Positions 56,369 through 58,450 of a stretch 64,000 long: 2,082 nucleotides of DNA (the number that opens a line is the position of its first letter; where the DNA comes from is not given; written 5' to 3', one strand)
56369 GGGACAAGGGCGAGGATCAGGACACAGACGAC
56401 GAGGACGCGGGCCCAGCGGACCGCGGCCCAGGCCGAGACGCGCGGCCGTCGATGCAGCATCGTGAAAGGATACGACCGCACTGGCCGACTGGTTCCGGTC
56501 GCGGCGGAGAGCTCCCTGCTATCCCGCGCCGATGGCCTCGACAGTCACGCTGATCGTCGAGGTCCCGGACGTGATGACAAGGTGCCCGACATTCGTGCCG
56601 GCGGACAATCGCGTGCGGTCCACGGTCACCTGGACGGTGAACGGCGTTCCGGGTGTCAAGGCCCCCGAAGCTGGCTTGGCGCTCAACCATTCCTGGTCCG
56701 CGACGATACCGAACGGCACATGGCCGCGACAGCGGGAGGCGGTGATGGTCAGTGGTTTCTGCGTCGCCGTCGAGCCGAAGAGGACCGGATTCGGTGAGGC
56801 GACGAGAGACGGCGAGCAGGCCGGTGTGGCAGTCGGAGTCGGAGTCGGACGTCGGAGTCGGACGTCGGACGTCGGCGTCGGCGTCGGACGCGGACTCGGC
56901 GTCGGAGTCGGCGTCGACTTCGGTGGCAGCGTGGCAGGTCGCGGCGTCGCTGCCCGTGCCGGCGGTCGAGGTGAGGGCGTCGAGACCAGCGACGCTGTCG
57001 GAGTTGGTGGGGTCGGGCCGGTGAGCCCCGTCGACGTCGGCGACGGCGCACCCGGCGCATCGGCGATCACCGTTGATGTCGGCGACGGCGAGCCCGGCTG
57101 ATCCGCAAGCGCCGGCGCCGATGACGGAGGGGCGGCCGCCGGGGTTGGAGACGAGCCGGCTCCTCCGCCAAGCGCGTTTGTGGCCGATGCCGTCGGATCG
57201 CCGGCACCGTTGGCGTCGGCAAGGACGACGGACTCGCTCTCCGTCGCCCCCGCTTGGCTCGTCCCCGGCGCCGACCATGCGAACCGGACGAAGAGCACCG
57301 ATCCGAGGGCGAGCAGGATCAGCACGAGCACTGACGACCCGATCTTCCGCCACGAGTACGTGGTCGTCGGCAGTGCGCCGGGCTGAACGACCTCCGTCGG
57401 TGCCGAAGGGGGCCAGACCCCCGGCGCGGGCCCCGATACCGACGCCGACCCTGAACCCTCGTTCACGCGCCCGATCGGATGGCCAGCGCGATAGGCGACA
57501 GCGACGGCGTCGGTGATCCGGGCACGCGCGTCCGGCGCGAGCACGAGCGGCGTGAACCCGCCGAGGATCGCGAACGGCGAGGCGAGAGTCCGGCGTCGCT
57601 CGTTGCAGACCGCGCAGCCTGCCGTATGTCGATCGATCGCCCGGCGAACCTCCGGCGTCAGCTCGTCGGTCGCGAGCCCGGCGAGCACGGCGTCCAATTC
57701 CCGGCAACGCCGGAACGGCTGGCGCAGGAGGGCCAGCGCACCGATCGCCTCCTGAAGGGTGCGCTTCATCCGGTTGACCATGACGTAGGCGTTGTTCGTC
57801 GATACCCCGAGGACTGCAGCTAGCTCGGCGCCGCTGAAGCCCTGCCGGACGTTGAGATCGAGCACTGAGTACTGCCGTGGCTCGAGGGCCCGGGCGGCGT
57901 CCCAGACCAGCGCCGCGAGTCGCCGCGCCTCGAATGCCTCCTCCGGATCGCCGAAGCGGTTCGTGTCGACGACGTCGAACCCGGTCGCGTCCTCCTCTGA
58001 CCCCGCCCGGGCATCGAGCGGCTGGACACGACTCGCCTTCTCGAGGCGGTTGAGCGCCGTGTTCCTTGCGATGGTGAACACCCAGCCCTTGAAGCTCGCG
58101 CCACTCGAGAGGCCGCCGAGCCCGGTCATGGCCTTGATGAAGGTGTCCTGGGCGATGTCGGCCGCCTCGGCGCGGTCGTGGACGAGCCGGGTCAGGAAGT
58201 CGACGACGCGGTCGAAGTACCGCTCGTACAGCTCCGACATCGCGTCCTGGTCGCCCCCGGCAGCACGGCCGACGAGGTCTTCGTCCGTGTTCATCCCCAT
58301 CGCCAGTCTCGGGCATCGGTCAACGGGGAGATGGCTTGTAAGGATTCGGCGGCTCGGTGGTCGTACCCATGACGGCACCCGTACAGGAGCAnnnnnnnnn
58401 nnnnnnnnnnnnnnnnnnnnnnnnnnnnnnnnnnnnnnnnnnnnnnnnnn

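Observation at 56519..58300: ECF sigma factor and its ZAS anti-sigma encoded as a single membrane-spanning polypeptide with an extracellular Ig/BACON-like sensor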

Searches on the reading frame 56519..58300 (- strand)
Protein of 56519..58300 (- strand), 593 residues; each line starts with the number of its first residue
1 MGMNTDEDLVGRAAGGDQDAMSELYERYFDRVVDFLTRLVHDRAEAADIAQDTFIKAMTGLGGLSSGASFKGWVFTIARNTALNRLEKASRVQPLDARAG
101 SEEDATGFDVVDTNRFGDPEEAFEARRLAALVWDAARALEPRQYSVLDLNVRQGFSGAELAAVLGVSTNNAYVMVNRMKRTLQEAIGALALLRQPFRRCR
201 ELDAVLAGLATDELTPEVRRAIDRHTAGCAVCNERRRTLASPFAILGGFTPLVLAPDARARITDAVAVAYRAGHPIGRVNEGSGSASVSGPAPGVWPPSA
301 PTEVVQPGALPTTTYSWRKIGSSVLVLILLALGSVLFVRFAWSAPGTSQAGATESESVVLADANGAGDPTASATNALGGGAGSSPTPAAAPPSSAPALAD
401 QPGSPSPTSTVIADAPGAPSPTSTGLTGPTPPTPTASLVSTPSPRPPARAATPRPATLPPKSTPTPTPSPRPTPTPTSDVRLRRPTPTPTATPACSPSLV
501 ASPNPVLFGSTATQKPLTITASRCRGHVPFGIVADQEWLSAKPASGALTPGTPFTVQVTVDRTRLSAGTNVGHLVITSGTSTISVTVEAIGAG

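Call 4: search_protein_families(library=pfam, proteins=[window:56519-58300:-], max_evalue=1)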
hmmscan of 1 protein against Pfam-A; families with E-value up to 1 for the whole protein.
window:56519-58300:- (593 aa): 8 families
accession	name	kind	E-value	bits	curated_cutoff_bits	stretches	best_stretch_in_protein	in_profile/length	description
PF04542.20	Sigma70_r2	-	1.3e-14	54.2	24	1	24-91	1-70/71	Sigma-70 region 2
PF19190.6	BACON_2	-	7.1e-11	42.3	25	1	502-588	5-92/94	Viral BACON domain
PF07638.17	Sigma70_ECF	-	8.5e-05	23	21.1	1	13-170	11-167/185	ECF sigma factor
PF08281.18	Sigma70_r4_2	-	0.00022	21.2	25.7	1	132-182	4-54/54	Sigma-70, region 4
PF13004.13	BACON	-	0.00038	20.8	25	1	535-587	8-58/61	Putative binding domain, N-terminal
PF13490.11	zf-HC2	-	0.0086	16.6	22.2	1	199-232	1-34/35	Putative zinc-finger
PF18984.5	DUF5717_N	-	0.014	13.6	25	1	512-589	208-286/875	Family of unknown function (DUF5717)N-terminal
PF14874.12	PapD-like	-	0.12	13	27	1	499-589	4-99/102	Flagellar-associated PapD-like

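Call 9: find_homologous_proteins(query=window:56519-58300:-, max_evalue=0.00001)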
Query window:56519-58300:- (593 aa): 137 proteins with E <= 0.00001 among 8000 candidates; the best 120 are listed.
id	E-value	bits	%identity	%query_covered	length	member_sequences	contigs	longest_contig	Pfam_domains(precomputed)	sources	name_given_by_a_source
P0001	0.0e+0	1282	100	100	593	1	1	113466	PF19190.7,PF04542.21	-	-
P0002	1.0e-185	637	74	47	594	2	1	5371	PF19190.7,PF07638.18,PF04542.21,PF08281.19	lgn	-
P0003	2.4e-154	533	71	46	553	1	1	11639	PF19190.7,PF04542.21,PF08281.19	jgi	jgi:RNA polymerase sigma factor (sigma-70 family)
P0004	2.6e-149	517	67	52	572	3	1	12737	PF19190.7,PF07638.18,PF04542.21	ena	-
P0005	3.9e-136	473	70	46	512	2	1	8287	PF04542.21,PF08281.19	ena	-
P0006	3.1e-102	361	53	51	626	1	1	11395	PF04542.21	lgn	-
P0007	2.0e-97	345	55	49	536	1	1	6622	PF04542.21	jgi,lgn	-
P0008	1.4e-95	339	54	48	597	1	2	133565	PF19190.7,PF07638.18,PF04542.21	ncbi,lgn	-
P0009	8.3e-95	337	54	40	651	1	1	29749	PF19190.7,PF04542.21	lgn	-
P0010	2.9e-94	335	57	45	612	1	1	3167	PF19190.7,PF04542.21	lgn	-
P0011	3.1e-93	332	29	32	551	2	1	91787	PF04542.21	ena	-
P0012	6.3e-93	330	59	45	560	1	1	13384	PF04542.21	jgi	jgi:RNA polymerase sigma factor (sigma-70 family)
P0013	4.4e-92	328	57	45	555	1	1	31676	PF04542.21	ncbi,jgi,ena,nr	ncbi:MAG TPA: RNA polymerase sigma factor [Dehalococcoidia bacterium]|nr:RNA polymerase sigma factor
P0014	1.4e-91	326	39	100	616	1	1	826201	PF19190.7,PF04542.21,PF08281.19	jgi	jgi:RNA polymerase sigma factor (sigma-70 family)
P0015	1.9e-91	326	57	44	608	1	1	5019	PF04542.21,PF08281.19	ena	-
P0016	2.5e-91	325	61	42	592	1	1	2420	PF19190.7,PF07638.18,PF04542.21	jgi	jgi:RNA polymerase sigma factor (sigma-70 family)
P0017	1.7e-90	322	51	45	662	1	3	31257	PF22076.3,PF04542.21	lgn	-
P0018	2.1e-90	322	54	45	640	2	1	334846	PF19190.7,PF04542.21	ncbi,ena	-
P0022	4.7e-89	318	61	39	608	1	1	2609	PF19190.7,PF07638.18,PF04542.21,PF08281.19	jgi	jgi:RNA polymerase sigma factor (sigma-70 family)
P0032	1.5e-85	306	56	46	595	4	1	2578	PF19190.7,PF04542.21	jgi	jgi:RNA polymerase sigma factor (sigma-70 family)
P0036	1.9e-83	299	53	39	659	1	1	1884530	PF04542.21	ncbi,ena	-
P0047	1.5e-81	293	52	42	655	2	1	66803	PF04542.21,PF22067.3,PF22544.3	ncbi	-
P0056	1.3e-79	287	55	40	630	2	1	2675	PF19190.7,PF07638.18,PF04542.21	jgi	jgi:RNA polymerase sigma factor (sigma-70 family)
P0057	1.3e-79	286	55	40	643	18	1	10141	PF19190.7,PF07638.18,PF04542.21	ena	-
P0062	1.2e-78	283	27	28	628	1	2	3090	PF19190.7,PF04542.21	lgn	-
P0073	3.7e-76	275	56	46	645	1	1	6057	PF19190.7,PF04542.21,PF08281.19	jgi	jgi:RNA polymerase sigma factor (sigma-70 family)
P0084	1.6e-62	230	46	40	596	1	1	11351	PF19190.7,PF04542.21,PF08281.19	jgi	jgi:RNA polymerase sigma factor (sigma-70 family)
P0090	9.4e-51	191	47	41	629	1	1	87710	PF02412.24,PF04542.21,PF08281.19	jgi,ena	-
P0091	3.2e-49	186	41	42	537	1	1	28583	PF04542.21,PF04203.19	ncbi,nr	ncbi:MAG: sortase [Dehalococcoidia bacterium]|nr:sortase [Dehalococcoidia bacterium]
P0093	1.3e-40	158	37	42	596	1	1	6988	PF19190.7,PF04542.21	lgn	-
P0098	2.6e-31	127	37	46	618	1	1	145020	PF04542.21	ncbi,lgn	-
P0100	1.4e-27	115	32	42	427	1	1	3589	PF04542.21,PF08281.19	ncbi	-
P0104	4.2e-26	110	33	42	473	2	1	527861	PF04542.21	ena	-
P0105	6.3e-26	109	31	42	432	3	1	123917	PF04542.21,PF08281.19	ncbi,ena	-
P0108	4.5e-24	103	33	43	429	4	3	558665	PF04542.21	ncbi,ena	-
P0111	1.3e-22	98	32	43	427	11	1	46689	PF04542.21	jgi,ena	-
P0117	1.5e-19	88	31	45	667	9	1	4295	PF13490.12,PF04545.23,PF04542.21,PF08281.19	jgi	-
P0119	1.2e-16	79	29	44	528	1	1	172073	PF04542.21,PF08281.19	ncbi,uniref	ncbi:sigma-70 family RNA polymerase sigma factor [Nonomuraea sp. B12E4]|uniref:RNA polymerase sigma 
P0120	2.1e-16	78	32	11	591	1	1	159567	PF13490.12,PF04542.21,PF08281.19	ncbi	-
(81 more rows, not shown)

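Call 19: search_protein_families(library=ncbifam, proteins=[window:56519-58300:-], max_evalue=0.01)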
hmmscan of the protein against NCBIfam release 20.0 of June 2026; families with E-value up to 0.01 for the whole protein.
window:56519-58300:- (593 aa): 69 families (the best 25 are shown)
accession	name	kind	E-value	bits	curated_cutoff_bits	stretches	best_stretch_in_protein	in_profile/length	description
NF004113.0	PRK05602.1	equivalog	3.2e-24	85.7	208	1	4-187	30-202/211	RNA polymerase sigma factor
TIGR02937.1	sigma70-ECF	superfamily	3.9e-24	85.1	42.9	1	19-185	1-164/165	sigma-70 family RNA polymerase sigma factor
NF009166.1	PRK12513.1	equivalog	3.5e-22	79.1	206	1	4-171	7-171/193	RNA polymerase sigma factor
TIGR02939.1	RpoE_Sigma70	equivalog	1.2e-20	74.3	236.15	1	4-172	5-172/190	RNA polymerase sigma factor RpoE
NF008888.0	PRK11922.1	equivalog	3.3e-19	69.5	204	1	4-187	15-197/231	RNA polymerase sigma factor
TIGR02952.1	Sig70_famx2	equivalog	6e-19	68.6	206.45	1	9-183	1-167/170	ECF subfamily RNA polymerase sigma factor, BldN family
TIGR02950.1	SigM_subfam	subfamily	6.4e-19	68.3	147.95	1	21-184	2-156/159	RNA polymerase sigma factor, SigM family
TIGR02985.1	Sig70_bacteroi1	subfamily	7e-19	68.6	126.4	1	20-172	2-148/162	RNA polymerase sigma-70 factor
TIGR02989.1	Sig-70_gvs1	subfamily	4.7e-17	62.4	124.55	1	21-184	3-156/158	RNA polymerase sigma-70 factor, Rhodopirellula/Verrucomicrobium family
NF007223.0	PRK09641.1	equivalog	7.6e-17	61.8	209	1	9-184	8-182/187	RNA polymerase sigma factor SigW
NF007216.0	PRK09638.1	equivalog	8e-15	55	194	1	5-103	4-102/180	RNA polymerase sigma factor SigY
NF006089.0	PRK08241.1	subfamily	2.7e-14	53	240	1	11-184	14-202/343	RNA polymerase subunit sigma-70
TIGR02948.1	SigW_bacill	equivalog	3.4e-14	53.3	243.1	1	12-186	11-184/187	RNA polymerase sigma factor SigW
NF058625.1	sigma_PG0214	equivalog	8.8e-14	51.6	130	1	30-186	15-161/170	GFO_1088 family ECF-type sigma factor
NF009168.0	PRK12515.1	subfamily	3.5e-13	49.5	236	1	4-171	7-164/189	RNA polymerase sigma factor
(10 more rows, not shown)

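Call 20: find_encoding_contigs(protein=P0001, flank=3000, max_places=3)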
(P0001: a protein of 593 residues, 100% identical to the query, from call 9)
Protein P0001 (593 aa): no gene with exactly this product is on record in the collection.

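Call 24: find_related_loci(query=A2, collection=genome_contigs, flank=6000)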
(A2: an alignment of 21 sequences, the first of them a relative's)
Query A2 (593 aa) in genome_contigs; peptide patterns used: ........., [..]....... (x = any residue, [..] = any of these).
135 stretches matched a pattern; 112 encode a relative of the query (tblastn E <= 1e-3); the best 80 are kept; 78 distinct loci.
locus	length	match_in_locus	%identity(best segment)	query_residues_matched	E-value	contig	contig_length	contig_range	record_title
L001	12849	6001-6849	54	3-293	3e-89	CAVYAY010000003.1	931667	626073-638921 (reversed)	MAG: uncultured Chloroflexia bacterium isolate MFD04944.bin.2.8 genome assembly, contig: contig_53600, whole genome shot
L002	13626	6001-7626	57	3-589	1e-87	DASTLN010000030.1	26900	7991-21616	MAG TPA_asm: Dehalococcoidia bacterium isolate SMAG_U2898 k141_2610988, whole genome shotgun sequence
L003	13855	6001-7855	60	1-588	3e-86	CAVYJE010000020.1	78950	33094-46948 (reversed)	MAG: uncultured Chloroflexia bacterium isolate MFD05684.bin.2.107 genome assembly, contig: contig_72430, whole genome sh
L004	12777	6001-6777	53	6-266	6e-86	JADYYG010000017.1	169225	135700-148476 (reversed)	MAG: Dehalococcoidia bacterium isolate SJ520 c_000000231506, whole genome shotgun sequence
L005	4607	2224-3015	51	1-266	3e-86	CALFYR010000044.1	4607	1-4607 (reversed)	MAG TPA_asm: uncultured Dehalococcoidia bacterium isolate SRR6227243_bin.86_CONCOCT_v1.1_MAG genome assembly, contig: ER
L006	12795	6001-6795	54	1-266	3e-85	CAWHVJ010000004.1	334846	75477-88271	MAG: uncultured bacterium isolate MFD02416.bin.1.164 genome assembly, contig: contig_30028, whole genome shotgun sequenc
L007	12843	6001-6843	56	3-285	2e-83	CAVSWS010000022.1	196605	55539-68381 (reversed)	MAG: uncultured Chloroflexia bacterium isolate MFD05684.bin.1.350 genome assembly, contig: contig_25050, whole genome sh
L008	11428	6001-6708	54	1-237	4e-83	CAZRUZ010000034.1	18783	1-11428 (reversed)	MAG TPA_asm: uncultured Anaerolineaceae bacterium isolate binchicken_co16_260 genome assembly, contig: NODE_4908_length_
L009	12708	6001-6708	55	1-237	1e-82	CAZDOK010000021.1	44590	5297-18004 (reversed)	MAG TPA_asm: uncultured Anaerolineaceae bacterium isolate SRP193661_co1_145 genome assembly, contig: NODE_898_length_445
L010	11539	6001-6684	57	9-237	4e-82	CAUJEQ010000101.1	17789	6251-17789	MAG: Chloroflexota bacterium isolate KLAP124 genome assembly, contig: KLAP124_174353, whole genome shotgun sequence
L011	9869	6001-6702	55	6-240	3e-85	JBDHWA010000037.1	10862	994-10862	MAG: Dehalococcoidia bacterium isolate AS-MESO-OLR.347 NODE_21223_length_10862_cov_20.101530, whole genome shotgun seque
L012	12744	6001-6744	54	1-249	6e-82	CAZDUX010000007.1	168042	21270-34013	MAG TPA_asm: uncultured Anaerolineaceae bacterium isolate SRP263991_co5_292 genome assembly, contig: NODE_158_length_168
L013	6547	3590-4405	49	6-277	2e-81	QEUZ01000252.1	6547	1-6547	MAG: Chloroflexi bacterium isolate CFX8 J3_scaffold_8706, whole genome shotgun sequence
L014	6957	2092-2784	53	6-237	7e-81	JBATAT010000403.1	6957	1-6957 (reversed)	MAG: Tepidiformaceae bacterium isolate MFD10514_ilm_asm_bin29 k127_165495, whole genome shotgun sequence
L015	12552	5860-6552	54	6-237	1e-80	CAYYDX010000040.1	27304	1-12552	MAG TPA_asm: uncultured Anaerolineaceae bacterium isolate binchicken_co322_198 genome assembly, contig: NODE_2726_length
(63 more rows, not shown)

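Call 27: find_encoding_contigs(protein=P0014, flank=6000, max_places=2)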
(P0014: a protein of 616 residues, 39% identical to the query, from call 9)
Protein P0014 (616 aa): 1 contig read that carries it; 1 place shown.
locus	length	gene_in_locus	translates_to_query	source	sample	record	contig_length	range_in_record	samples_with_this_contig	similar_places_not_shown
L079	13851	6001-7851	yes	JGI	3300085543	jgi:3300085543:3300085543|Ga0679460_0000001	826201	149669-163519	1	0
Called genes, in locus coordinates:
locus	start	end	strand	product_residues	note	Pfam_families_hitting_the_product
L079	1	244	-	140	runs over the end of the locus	PF01243:PNPOx_N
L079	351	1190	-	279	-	PF00106:adh_short, PF08659:KR (weak), PF13561:adh_short_C2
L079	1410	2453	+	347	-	PF01636:APH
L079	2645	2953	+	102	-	PF02627:CMD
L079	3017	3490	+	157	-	-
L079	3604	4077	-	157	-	PF00210:Ferritin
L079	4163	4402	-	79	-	-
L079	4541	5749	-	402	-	-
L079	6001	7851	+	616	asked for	PF04542:Sigma70_r2, PF08281:Sigma70_r4_2, PF19190:BACON_2 (weak)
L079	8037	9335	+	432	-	PF13205:Big_5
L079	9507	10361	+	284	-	-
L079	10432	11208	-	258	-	PF19458:DUF5995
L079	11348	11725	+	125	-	PF00903:Glyoxalase, PF13468:Glyoxalase_3 (faint), PF13669:Glyoxalase_4 (weak), PF22677:Ble-like_N (weak), PF18029:Glyoxalase_6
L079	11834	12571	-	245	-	PF27154:ORF11_beta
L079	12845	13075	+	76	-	-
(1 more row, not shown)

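Call 28: find_encoding_contigs(protein=P0036, flank=6000, max_places=2)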
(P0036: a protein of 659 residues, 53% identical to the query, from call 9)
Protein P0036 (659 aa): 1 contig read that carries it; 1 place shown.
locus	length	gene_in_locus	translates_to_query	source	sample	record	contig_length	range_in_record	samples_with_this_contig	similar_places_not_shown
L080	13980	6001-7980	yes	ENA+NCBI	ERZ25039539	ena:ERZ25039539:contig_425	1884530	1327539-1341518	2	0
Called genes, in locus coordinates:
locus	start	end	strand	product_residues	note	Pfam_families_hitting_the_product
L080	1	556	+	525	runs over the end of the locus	PF13487:HD_5, PF01966:HD, PF00196:GerE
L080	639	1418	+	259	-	PF00561:Abhydrolase_1 (weak), PF12697:Abhydrolase_6, PF12146:Hydrolase_4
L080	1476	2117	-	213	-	PF00753:Lactamase_B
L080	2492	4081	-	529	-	-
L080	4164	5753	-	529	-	PF00196:GerE, PF08281:Sigma70_r4_2 (weak)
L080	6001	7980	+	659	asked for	PF04542:Sigma70_r2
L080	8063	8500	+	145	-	-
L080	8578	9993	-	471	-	PF01565:FAD_binding_4, PF08031:BBE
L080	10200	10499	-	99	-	PF13490:zf-HC2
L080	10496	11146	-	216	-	PF07638:Sigma70_ECF (faint), PF04542:Sigma70_r2, PF08281:Sigma70_r4_2, PF04545:Sigma70_r4 (weak)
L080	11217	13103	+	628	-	PF21686:LigD_Prim-Pol, PF01896:DNA_primase_S (weak), PF00583:Acetyltransf_1 (weak), PF13673:Acetyltransf_10 (weak), PF13508:Acetyltransf_7 (weak)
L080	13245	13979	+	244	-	PF00196:GerE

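Call 29: find_encoding_contigs(protein=P0004, flank=6000, max_places=2)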
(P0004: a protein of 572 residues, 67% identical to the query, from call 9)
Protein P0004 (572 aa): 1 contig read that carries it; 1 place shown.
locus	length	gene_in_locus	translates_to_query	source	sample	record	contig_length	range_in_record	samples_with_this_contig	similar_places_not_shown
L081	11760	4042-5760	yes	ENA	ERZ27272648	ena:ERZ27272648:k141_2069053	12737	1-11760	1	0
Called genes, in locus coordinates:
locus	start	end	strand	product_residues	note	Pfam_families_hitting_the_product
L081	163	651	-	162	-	-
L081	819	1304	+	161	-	PF13473:Cupredoxin_1 (faint)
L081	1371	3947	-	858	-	PF00082:Peptidase_S8, PF17957:Big_7 (faint)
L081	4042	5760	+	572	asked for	PF07638:Sigma70_ECF (faint), PF04542:Sigma70_r2, PF19190:BACON_2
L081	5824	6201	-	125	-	PF08448:PAS_4 (weak), PF13426:PAS_9 (weak), PF08447:PAS_3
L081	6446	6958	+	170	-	-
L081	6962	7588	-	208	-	PF07920:DUF1684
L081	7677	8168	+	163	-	PF00990:GGDEF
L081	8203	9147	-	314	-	-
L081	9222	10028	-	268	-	PF00211:Guanylate_cyc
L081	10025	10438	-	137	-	PF08818:DUF1801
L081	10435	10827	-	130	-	-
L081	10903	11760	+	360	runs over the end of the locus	PF13418:Beta-prop_TYW4 (faint), PF24681:Kelch_KLHDC2_KLHL20_DRC7, PF13415:Beta-prop_FBX42 (faint)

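Call 30: search_solved_structures(query=A2, max_evalue=1)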
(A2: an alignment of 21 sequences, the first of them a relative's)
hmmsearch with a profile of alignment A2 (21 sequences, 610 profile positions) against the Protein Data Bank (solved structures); distinct sequences matched with E-value up to 1: 34.
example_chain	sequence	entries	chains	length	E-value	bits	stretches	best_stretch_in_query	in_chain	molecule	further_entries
6in7_B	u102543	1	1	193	3.8e-21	79.1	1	3-161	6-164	RNA polymerase sigma-H factor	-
8z6g_B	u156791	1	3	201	4e-21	79.1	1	3-161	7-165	RNA polymerase sigma factor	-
6dxo_A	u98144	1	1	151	3.6e-18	69.3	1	6-78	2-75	RNA polymerase ECF-subfamily sigma factor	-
1or7_A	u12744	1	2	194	2.7e-17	66.4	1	3-161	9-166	RNA polymerase sigma-E factor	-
6jbq_F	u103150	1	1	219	4e-17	65.8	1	3-161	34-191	ECF RNA polymerase sigma-E factor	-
5wuq_A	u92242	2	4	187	6.8e-16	61.8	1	9-162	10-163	ECF RNA polymerase sigma factor SigW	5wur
2map_A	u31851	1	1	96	3.6e-14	56.1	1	3-84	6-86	RNA polymerase sigma factor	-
2mao_A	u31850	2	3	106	4.2e-14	55.9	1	3-85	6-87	RNA polymerase sigma factor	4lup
5or5_A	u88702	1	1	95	1.5e-13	54.1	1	3-84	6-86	ECF RNA polymerase sigma-E factor,ECF RNA polymerase sigma factor SigW,ECF RNA polymerase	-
7qh5_A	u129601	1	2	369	6e-10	42.2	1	11-165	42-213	RNA polymerase sigma factor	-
9m9d_F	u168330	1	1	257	6.7e-10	42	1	13-180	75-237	ECF RNA polymerase sigma factor SigE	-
9m9e_F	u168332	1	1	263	7.2e-10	41.9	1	13-180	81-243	ECF RNA polymerase sigma factor SigE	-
9m98_F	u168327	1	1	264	7.2e-10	41.9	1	13-180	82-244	ECF RNA polymerase sigma factor SigE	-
6jcy_F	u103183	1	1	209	7.7e-09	38.5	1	28-161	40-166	ECF RNA polymerase sigma factor SigH,ECF RNA polymerase sigma factor SigE,ECF RNA polymera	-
1h3l_A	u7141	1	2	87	8.1e-08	35.1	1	26-89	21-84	RNA POLYMERASE SIGMA FACTOR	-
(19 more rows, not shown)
